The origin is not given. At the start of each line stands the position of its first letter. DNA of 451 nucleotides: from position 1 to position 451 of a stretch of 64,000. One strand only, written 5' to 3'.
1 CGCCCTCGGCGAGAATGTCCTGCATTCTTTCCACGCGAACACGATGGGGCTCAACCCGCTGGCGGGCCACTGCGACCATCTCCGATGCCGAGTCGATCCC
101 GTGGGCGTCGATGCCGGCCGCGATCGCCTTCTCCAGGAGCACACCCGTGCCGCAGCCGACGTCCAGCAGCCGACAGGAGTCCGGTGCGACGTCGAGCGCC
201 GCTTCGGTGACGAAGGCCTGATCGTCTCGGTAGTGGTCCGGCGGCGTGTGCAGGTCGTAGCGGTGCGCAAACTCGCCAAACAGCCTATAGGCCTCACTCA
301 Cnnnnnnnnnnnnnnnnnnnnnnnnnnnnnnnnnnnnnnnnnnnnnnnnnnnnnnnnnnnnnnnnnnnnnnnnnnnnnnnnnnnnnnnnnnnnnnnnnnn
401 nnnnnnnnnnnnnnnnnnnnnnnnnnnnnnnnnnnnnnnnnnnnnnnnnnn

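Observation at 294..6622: Lower-GC, fully translationally coupled 5-gene operon: DUF1399-like / MTase / TauD-like dioxygenase / UvrA-like fusion / MTase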

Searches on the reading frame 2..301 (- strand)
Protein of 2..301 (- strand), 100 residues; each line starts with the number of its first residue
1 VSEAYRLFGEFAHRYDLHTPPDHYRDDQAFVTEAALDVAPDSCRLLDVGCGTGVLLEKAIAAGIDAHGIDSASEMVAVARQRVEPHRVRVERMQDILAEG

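Call 5: search_protein_families(library=pfam, proteins=[window:2-301:-], max_evalue=0.01)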
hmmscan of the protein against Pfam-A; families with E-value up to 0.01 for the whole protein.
window:2-301:- (100 aa): 9 families
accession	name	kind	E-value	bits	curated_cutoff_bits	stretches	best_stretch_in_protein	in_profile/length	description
PF13649.12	Methyltransf_25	-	6.8e-09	36.7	27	1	46-93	2-51/97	Methyltransferase domain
PF13847.12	Methyltransf_31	-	1.8e-07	31.4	27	1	42-88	4-53/145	Methyltransferase domain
PF08242.18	Methyltransf_12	-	6.1e-07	30.5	30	1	46-88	1-45/98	Methyltransferase domain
PF08241.18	Methyltransf_11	-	2.1e-06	28.7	21.2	1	46-94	1-52/95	Methyltransferase domain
PF13489.12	Methyltransf_23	-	5.5e-06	26.6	27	1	35-81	16-62/164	Methyltransferase domain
PF07021.18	MetW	-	2.8e-05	24.3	21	1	36-79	8-52/193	Methionine biosynthesis protein MetW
PF02353.26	CMAS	-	0.00067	19.5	27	1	43-86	64-108/273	Mycolic acid cyclopropane synthetase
PF03291.22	mRNA_G-N7_MeTrfase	-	0.0016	18.1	26.6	1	40-94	60-115/315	mRNA (guanine-N(7))-methyltransferase domain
PF05175.20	MTS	-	0.0064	16.6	23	1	41-91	31-84/170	Methyltransferase small domain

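Call 6: search_protein_families(library=ncbifam, proteins=[window:2-301:-], max_evalue=0.01)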
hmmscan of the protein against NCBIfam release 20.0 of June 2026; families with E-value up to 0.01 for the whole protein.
window:2-301:- (100 aa): 23 families
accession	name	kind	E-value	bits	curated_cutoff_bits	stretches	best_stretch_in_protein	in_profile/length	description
NF043040.1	corrin_prot_MT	hypoth_equivalog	6.3e-12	45.4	180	1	33-88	33-88/216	corrinoid protein-associated methyltransferase CpaM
TIGR01983.1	UbiG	equivalog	5.9e-08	32.3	102.95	1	41-90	49-99/228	bifunctional 2-polyprenyl-6-hydroxyphenol methylase/3-demethylubiquinol 3-O-methyltransferase UbiG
TIGR02021.1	BchM-ChlM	equivalog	1.1e-07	31.5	158.9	1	36-88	45-101/218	magnesium protoporphyrin IX methyltransferase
NF045667.1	MTase_DVU1556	equivalog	2.7e-06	27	155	1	40-85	21-67/213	DVU_1556 family methyltransferase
NF001244.0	PRK00216.1-5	equivalog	5.5e-06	25.8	216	1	42-86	49-96/236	bifunctional demethylmenaquinone methyltransferase/2-methoxy-6-polyprenyl-1,4-benzoquinol methylase UbiE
TIGR01934.1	MenG_MenH_UbiE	subfamily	9.1e-06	25.1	158.35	1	8-86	5-85/223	ubiquinone/menaquinone biosynthesis methyltransferase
NF050150.1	RiPP_MTase_ApyS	equivalog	1.4e-05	24.5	400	1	42-85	142-187/323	RiPP biosynthesis methyltransferase ApyS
TIGR02081.1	metW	equivalog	3.8e-05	23.3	189.5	1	34-82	6-55/194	methionine biosynthesis protein MetW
TIGR02072.1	BioC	equivalog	0.00046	20.1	184.95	1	42-86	35-81/244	malonyl-ACP O-methyltransferase BioC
NF041820.1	daptide_MTase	equivalog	0.00046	19.7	175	1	43-90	38-85/243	daptide-type RiPP biosynthesis methyltransferase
NF001790.0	PRK00517.3-3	equivalog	0.00058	19.3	269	1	41-92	122-174/262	50S ribosomal protein L11 methyltransferase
NF040703.1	cyclopro_CfaB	exception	0.00098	18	650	1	44-86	162-205/393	C17 cyclopropane fatty acid synthase CfaB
NF001241.0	PRK00216.1-2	equivalog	0.0015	18.3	327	1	5-83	14-93/231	demethylmenaquinone methyltransferase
TIGR03534.1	RF_mod_PrmC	equivalog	0.0019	17.7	199.1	1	27-91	72-141/253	peptide chain release factor N(5)-glutamine methyltransferase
NF001243.0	PRK00216.1-4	equivalog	0.002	17.5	235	1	35-88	42-97/237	demethylmenaquinone methyltransferase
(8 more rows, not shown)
